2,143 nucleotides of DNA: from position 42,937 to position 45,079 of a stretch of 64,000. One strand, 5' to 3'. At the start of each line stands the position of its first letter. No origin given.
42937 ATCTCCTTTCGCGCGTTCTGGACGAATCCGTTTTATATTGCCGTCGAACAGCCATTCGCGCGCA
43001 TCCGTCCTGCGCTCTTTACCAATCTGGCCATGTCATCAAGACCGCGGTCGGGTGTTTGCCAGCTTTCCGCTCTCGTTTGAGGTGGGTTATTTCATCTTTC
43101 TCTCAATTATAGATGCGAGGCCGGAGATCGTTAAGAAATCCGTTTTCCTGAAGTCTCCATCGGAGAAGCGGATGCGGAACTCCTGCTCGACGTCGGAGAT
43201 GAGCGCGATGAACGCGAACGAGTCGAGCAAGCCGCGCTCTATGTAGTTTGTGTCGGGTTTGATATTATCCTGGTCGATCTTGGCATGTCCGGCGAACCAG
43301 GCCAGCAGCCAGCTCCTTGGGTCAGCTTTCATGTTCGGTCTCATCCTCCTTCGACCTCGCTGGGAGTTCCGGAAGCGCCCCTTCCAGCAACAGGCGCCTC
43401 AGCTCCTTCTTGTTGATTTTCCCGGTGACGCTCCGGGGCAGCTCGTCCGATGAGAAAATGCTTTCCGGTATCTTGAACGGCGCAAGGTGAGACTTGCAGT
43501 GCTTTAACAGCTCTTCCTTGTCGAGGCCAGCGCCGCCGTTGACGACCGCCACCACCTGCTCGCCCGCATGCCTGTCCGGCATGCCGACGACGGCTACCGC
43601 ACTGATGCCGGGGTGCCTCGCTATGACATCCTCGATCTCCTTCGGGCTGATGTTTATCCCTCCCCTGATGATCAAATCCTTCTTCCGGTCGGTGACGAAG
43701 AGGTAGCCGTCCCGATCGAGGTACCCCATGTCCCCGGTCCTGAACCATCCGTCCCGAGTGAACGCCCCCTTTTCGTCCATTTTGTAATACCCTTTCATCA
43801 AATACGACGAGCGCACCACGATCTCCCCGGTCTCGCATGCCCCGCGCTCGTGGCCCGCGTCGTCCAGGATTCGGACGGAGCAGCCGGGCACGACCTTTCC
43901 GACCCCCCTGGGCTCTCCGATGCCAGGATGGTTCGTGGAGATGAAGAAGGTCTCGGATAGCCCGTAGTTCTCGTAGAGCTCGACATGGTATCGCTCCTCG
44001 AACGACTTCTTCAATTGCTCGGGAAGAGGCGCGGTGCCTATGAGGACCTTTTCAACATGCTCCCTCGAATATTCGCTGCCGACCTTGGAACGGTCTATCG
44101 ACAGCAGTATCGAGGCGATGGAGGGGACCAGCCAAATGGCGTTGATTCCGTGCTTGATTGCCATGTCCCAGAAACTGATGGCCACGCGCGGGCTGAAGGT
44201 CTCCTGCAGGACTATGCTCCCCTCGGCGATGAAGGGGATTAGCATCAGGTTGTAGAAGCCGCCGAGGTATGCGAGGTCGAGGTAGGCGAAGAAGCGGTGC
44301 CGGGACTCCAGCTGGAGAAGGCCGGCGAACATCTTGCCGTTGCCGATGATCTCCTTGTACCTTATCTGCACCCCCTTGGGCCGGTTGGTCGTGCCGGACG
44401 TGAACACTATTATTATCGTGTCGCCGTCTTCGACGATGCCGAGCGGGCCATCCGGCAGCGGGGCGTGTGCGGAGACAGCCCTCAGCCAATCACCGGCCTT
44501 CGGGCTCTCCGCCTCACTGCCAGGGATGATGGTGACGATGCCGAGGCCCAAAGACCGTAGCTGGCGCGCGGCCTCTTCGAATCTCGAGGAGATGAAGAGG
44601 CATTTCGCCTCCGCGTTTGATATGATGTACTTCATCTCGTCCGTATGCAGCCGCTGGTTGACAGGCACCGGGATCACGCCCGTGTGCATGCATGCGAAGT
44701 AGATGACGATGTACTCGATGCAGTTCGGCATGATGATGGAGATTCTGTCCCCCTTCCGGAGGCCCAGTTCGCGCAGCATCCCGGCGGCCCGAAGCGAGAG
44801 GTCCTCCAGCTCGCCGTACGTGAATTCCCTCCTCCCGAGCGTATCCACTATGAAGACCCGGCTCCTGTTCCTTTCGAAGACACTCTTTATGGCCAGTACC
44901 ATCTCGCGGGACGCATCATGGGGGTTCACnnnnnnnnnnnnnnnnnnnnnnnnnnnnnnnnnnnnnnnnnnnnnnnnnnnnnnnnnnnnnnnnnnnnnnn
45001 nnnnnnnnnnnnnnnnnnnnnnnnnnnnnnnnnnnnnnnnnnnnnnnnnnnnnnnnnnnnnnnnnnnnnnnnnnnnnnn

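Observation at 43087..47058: Acyl-carrier-protein based gene cluster (ACP, adenylating ligase, M29 hydrolase paralog, RraA-like, AcpS) in an archaeon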

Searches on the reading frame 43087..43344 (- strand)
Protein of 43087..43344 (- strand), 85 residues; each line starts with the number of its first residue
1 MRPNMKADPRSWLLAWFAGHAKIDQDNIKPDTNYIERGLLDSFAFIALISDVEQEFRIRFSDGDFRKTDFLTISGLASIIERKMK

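Call 3: search_protein_families(library=pfam, proteins=[window:43087-43344:-], max_evalue=0.1)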
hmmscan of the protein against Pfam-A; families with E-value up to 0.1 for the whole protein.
window:43087-43344:- (85 aa): 1 family
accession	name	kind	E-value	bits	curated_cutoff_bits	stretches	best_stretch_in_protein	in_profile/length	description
PF00550.31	PP-binding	-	5.8e-07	30.1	20.8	1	12-78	2-65/67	Phosphopantetheine attachment site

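Call 4: search_protein_families(library=ncbifam, proteins=[window:43087-43344:-], max_evalue=0.1)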
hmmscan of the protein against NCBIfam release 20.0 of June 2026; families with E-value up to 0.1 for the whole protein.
window:43087-43344:- (85 aa): 16 families
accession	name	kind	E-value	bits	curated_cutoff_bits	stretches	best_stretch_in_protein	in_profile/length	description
NF058660.1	cispen_ACP_AmcB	equivalog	5.9e-09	36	80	1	22-83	17-78/80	cispentacin biosynthesis acyl carrier protein AmcB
NF003464.0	PRK05087.1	equivalog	5.1e-06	26.4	68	1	28-77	22-71/78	D-alanine--poly(phosphoribitol) ligase subunit DltC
NF005480.0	PRK07081.1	equivalog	5.1e-05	23.1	72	1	19-81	13-74/83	acyl carrier protein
TIGR01688.1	dltC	equivalog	0.00012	22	52.35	1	27-70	16-61/73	D-alanine--poly(phosphoribitol) ligase subunit 2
NF002148.0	PRK00982.1-2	subfamily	0.00043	20.1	71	1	22-81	18-75/79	acyl carrier protein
NF002150.0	PRK00982.1-4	subfamily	0.00047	20.3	66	1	21-83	18-78/80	acyl carrier protein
NF005079.0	PRK06508.1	equivalog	0.0022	18.3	83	1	18-60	13-55/93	acyl carrier protein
TIGR00517.1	acyl_carrier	equivalog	0.0029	17.4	70.45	1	21-65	16-60/77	acyl carrier protein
NF005798.0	PRK07639.1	equivalog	0.0042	17.5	100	1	39-83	37-81/91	petrobactin biosynthesis protein AsbD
NF052616.1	ACP_for_OlsHI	equivalog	0.0045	17.3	130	1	6-84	5-81/83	ornithine lipid biosynthesis acyl carrier protein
NF006031.0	PRK08172.1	equivalog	0.0081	16.8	76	1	22-84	18-78/82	acyl carrier protein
TIGR04069.1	ocin_ACP_rel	hypoth_equivalog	0.0089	16.5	70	1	31-80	22-77/77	peptide maturation system acyl carrier-related protein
NF002147.0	PRK00982.1-1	equivalog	0.017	15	84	1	21-67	20-66/83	acyl carrier protein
NF002149.0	PRK00982.1-3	equivalog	0.049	13.6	106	1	22-67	17-62/78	acyl carrier protein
NF002151.0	PRK00982.1-5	equivalog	0.051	13.7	92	1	20-64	15-59/78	acyl carrier protein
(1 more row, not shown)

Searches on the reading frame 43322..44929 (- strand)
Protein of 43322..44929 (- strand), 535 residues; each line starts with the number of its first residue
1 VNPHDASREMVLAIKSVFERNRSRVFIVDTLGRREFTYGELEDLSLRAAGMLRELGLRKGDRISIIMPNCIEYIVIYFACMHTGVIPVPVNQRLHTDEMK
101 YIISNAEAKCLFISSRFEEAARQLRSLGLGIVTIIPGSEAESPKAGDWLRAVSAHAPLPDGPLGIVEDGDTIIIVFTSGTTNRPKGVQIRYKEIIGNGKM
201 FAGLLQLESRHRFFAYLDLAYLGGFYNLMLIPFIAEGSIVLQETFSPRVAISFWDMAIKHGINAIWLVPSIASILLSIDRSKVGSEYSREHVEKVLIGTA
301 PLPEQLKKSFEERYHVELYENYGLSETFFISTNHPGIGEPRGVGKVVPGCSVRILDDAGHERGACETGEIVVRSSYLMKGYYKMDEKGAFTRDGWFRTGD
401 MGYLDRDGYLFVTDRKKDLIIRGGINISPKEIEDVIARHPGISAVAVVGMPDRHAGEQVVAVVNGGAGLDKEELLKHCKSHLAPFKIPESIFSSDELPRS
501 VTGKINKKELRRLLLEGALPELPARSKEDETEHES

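Call 3: search_protein_families(library=pfam, proteins=[window:43322-44929:-], max_evalue=0.1)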
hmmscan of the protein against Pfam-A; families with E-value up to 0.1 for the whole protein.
window:43322-44929:- (535 aa): 2 families
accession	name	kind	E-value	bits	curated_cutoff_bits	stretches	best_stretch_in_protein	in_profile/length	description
PF00501.34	AMP-binding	-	1.4e-70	238.5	29.9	1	19-382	6-384/384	AMP-binding enzyme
PF13193.12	AMP-binding_C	-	3.7e-15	57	24.5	1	431-504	1-76/76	AMP-binding enzyme C-terminal domain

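Call 4: search_protein_families(library=ncbifam, proteins=[window:43322-44929:-], max_evalue=0.1)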
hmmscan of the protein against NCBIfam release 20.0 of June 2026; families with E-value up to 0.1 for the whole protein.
window:43322-44929:- (535 aa): 110 families (the best 25 are shown)
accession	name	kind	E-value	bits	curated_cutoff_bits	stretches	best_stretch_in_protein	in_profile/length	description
NF004837.0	PRK06187.1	subfamily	2.8e-117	392.2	476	1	22-516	22-524/531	long-chain-fatty-acid--CoA ligase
NF006182.0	PRK08316.1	subfamily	3.3e-87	293.2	663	1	21-512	24-515/523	fatty acyl-CoA synthetase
NF005702.0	PRK07514.1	subfamily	1.1e-81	274.8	558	1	9-512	4-498/506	malonyl-CoA synthase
NF004808.0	PRK06155.1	equivalog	3.8e-81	273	722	1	19-512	32-520/542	ATP-dependent acyl-CoA ligase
NF005307.0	PRK06839.1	equivalog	3.9e-79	266.6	748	1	32-513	24-492/496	o-succinylbenzoate--CoA ligase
NF005714.0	PRK07529.1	subfamily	4.2e-79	266.6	632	2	170-516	219-578/640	acyl-CoA synthetase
NF005947.1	PRK08008.1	equivalog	7.5e-77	259.1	651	1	29-510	30-517/518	crotonobetaine/carnitine-CoA ligase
NF004114.0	PRK05605.1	equivalog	8.6e-77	258.7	766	2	167-516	219-571/575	long-chain-fatty-acid--CoA ligase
NF002966.0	PRK03640.1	equivalog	1.2e-76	258.3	556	1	32-513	24-479/483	o-succinylbenzoate--CoA ligase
NF052269.1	Staph_lig_FadD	equivalog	4.3e-76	256.3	650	1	21-515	13-494/499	long-chain-fatty-acid--CoA ligase FadD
NF009233.0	PRK12583.1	subfamily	1.1e-75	255.2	832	2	167-515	199-551/558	fatty acid CoA ligase family protein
NF004797.0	PRK06145.1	equivalog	4.5e-75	252.9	850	1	32-512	24-493/499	acyl-CoA synthetase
NF009071.0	PRK12406.1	subfamily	3.9e-74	249.9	701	1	31-515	8-503/510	acyl-CoA synthetase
NF005801.1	PRK07656.1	equivalog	2.2e-73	247.6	657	1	26-511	19-500/500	FadD3 family acyl-CoA ligase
TIGR01923.1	menE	equivalog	6.1e-72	242.9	330.15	1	37-510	1-442/442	o-succinylbenzoate--CoA ligase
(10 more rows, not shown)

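Call 46: search_solved_structures(query=window:43322-44929:-, max_evalue=1e-40, show_alignments=0)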
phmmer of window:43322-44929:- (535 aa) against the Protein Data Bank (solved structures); distinct sequences matched with E-value up to 1e-40: 43.
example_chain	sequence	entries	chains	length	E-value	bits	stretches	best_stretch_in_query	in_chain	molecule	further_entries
3r44_A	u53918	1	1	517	4.3e-63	216.9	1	35-512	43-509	fatty acyl CoA synthetase FADD13 (FATTY-ACYL-CoA SYNTHETASE)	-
6qjz_A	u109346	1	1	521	1.8e-61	211.6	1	28-513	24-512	oxalyl CoA-synthetase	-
5ie0_A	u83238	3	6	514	4.2e-59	203.8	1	30-515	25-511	Oxalate--CoA ligase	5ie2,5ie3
8weu_A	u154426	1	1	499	8.3e-58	199.5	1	32-513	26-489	Fatty-acyl-CoA synthase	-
8wev_A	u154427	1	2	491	1e-57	199.2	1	32-512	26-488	Feruloyl-CoA Synthetase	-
4fuq_A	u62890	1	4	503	3.4e-57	197.5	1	27-512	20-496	Malonyl CoA synthetase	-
4fut_A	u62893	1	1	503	2.3e-56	194.8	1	27-512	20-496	Malonyl CoA synthetase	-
4gxq_A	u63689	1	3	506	1.7e-53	185.3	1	27-512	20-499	Malonyl CoA synthetase, Benzoate-CoA ligase Chimeric protein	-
4gxr_A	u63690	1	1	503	4.6e-53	183.8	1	27-512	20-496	Malonyl CoA synthetase, Benzoate-CoA ligase Chimeric protein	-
8aff_A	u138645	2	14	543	1.7e-50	175.4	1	164-511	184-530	Oxalate--CoA ligase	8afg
6k4c_A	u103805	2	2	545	5.8e-49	170.3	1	22-515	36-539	Ancestral luciferase AncLamp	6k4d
5buq_A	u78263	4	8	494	7.8e-49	169.9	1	171-511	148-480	2-succinylbenzoate--CoA ligase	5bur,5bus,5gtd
8r2q_A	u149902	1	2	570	3.8e-48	167.6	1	36-518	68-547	Probable fatty-acid-CoA ligase FadD5 (Fatty-acid-CoA synthetase) (Fatty-acid-CoA synthase)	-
5x8f_A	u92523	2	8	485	3.8e-48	167.6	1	171-511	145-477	2-succinylbenzoate--CoA ligase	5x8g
5wm2_A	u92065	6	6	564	8.7e-48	166.4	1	22-514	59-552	Salicylate-AMP ligase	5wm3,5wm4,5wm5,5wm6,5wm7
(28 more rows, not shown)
